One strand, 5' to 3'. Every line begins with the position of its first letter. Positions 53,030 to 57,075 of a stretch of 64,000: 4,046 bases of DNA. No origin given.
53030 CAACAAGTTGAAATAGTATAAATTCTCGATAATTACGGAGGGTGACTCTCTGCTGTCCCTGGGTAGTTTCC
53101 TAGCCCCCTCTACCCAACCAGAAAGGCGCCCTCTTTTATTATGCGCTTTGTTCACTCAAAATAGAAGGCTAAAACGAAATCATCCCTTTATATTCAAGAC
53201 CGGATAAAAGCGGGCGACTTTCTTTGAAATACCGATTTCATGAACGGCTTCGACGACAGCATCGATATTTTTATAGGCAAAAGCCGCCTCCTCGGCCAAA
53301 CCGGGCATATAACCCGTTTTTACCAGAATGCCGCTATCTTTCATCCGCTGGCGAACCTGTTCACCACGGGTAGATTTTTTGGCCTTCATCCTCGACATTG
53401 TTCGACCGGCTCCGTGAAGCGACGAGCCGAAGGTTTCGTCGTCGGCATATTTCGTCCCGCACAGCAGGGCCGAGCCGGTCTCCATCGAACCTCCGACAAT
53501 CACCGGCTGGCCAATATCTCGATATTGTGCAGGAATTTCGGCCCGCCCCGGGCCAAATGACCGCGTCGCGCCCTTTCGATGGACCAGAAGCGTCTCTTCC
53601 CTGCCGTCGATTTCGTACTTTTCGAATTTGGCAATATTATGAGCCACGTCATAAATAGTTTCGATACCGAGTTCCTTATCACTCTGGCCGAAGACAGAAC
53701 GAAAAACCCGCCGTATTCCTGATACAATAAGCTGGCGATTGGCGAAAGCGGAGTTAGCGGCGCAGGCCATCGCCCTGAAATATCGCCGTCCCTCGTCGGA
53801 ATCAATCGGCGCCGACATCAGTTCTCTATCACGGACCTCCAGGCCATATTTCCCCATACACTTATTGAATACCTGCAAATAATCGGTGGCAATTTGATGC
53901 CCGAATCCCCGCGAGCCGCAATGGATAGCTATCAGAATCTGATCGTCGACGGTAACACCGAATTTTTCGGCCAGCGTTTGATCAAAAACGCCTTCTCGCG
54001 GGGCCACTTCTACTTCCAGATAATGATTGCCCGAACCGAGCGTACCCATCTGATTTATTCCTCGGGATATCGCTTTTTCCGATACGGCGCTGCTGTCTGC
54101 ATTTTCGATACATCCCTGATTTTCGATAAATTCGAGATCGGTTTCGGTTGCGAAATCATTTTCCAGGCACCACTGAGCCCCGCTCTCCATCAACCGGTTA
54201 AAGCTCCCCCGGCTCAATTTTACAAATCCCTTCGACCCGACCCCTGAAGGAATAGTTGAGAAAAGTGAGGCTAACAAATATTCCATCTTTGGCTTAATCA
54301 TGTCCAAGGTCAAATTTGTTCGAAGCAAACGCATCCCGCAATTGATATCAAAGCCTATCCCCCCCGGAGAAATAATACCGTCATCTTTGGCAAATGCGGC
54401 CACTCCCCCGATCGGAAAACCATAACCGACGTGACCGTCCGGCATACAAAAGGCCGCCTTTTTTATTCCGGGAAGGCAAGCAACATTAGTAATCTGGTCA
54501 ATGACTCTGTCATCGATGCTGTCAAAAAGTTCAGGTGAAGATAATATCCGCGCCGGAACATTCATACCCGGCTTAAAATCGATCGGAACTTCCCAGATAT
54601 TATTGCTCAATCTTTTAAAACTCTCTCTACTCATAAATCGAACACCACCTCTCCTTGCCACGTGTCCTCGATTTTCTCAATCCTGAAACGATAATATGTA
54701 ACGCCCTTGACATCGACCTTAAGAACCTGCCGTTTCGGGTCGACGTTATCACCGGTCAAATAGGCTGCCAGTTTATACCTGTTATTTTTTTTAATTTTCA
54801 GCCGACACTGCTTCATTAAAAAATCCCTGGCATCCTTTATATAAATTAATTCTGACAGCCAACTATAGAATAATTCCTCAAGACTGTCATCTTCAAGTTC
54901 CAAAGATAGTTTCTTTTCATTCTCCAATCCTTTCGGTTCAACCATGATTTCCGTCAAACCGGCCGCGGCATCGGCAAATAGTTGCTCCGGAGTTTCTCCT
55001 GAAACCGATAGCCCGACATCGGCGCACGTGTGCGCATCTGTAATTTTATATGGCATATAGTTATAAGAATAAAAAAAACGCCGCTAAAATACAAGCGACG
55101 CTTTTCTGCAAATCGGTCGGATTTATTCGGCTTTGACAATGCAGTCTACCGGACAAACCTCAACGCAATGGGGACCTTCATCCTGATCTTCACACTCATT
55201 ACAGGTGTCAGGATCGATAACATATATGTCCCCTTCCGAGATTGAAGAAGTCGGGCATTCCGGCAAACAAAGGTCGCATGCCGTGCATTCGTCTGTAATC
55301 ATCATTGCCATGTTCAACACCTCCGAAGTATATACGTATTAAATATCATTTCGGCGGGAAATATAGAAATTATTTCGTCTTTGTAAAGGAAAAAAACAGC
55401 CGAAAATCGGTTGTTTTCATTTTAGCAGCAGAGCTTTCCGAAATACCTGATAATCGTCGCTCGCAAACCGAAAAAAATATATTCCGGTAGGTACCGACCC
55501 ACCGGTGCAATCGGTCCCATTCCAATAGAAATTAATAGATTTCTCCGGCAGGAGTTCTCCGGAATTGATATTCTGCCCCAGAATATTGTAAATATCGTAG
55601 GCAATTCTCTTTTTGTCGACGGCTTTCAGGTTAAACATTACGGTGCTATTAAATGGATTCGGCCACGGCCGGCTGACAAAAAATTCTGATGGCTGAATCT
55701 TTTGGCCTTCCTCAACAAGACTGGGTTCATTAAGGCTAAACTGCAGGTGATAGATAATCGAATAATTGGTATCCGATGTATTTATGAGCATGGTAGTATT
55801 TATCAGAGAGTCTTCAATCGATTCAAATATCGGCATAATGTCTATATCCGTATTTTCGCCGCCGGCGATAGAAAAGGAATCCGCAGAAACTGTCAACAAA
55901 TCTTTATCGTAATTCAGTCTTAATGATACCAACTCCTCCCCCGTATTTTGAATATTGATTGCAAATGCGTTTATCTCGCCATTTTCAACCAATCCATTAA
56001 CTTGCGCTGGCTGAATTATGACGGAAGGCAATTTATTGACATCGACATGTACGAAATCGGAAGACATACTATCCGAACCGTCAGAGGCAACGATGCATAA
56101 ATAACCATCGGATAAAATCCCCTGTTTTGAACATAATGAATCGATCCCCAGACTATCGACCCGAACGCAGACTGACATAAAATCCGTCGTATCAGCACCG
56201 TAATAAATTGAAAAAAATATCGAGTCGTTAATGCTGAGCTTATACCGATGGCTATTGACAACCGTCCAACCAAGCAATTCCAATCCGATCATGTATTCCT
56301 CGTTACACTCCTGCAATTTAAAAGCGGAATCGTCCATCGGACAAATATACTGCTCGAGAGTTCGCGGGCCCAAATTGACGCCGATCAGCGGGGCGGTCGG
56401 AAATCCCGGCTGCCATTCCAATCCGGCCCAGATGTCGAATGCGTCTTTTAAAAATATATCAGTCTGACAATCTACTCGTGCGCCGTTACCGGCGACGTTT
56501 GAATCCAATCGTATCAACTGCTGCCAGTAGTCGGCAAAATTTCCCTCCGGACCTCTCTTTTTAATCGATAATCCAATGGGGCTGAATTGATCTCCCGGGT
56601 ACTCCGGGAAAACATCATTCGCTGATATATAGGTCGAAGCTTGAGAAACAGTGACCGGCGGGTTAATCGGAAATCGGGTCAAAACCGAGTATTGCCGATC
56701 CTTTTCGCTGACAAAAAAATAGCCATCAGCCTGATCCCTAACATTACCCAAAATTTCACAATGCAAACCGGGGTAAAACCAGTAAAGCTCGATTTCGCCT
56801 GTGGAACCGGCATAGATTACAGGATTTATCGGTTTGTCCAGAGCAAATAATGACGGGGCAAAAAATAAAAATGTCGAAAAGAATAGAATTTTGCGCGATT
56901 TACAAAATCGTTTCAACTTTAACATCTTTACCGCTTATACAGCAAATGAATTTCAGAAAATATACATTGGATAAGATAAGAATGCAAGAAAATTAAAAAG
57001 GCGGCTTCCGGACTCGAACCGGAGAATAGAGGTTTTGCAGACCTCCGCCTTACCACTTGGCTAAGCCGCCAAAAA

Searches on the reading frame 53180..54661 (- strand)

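Call 63: search_protein_families(library=pfam, proteins=[window:53180-54661:-], max_evalue=0.00001)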
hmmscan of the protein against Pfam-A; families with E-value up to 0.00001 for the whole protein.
window:53180-54661:- (493 aa): 1 family
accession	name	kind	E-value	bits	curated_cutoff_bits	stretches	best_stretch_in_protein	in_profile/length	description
PF01139.22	RtcB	-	6.4e-160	533.5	27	1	56-493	1-426/426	tRNA-splicing ligase RtcB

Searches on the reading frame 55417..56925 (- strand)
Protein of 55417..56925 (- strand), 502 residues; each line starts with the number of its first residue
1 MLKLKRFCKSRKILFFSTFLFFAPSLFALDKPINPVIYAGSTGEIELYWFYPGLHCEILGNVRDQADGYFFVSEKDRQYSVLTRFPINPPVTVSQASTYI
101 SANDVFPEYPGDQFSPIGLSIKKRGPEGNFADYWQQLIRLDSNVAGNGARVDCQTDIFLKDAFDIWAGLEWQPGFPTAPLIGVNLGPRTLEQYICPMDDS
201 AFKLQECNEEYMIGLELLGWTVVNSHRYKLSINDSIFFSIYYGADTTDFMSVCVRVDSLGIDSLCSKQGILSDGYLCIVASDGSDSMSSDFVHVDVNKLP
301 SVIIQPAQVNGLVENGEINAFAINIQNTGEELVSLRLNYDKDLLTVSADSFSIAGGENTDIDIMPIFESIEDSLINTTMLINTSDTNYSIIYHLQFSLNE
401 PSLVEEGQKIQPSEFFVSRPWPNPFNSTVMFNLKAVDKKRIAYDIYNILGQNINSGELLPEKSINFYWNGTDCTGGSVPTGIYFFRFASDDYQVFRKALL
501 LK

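Call 42: search_protein_families(library=pfam, proteins=[window:55417-56925:-], max_evalue=10)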
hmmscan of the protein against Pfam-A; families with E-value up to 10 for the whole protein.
window:55417-56925:- (502 aa): 4 families
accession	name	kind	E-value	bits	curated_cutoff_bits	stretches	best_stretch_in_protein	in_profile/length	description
PF18962.6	Por_Secre_tail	-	5.8e-06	27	27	1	421-497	2-72/75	Secretion system C-terminal sorting domain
PF13860.13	FlgD_ig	-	0.026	14.9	27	1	444-487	28-73/79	FlgD Ig-like domain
PF13585.12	CHU_C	-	0.091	13.3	27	1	439-489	27-72/86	CHU_C Type IX secretion signal domain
PF17269.7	DUF5335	-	0.11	12.8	27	1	288-337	54-103/110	Family of unknown function (DUF5335)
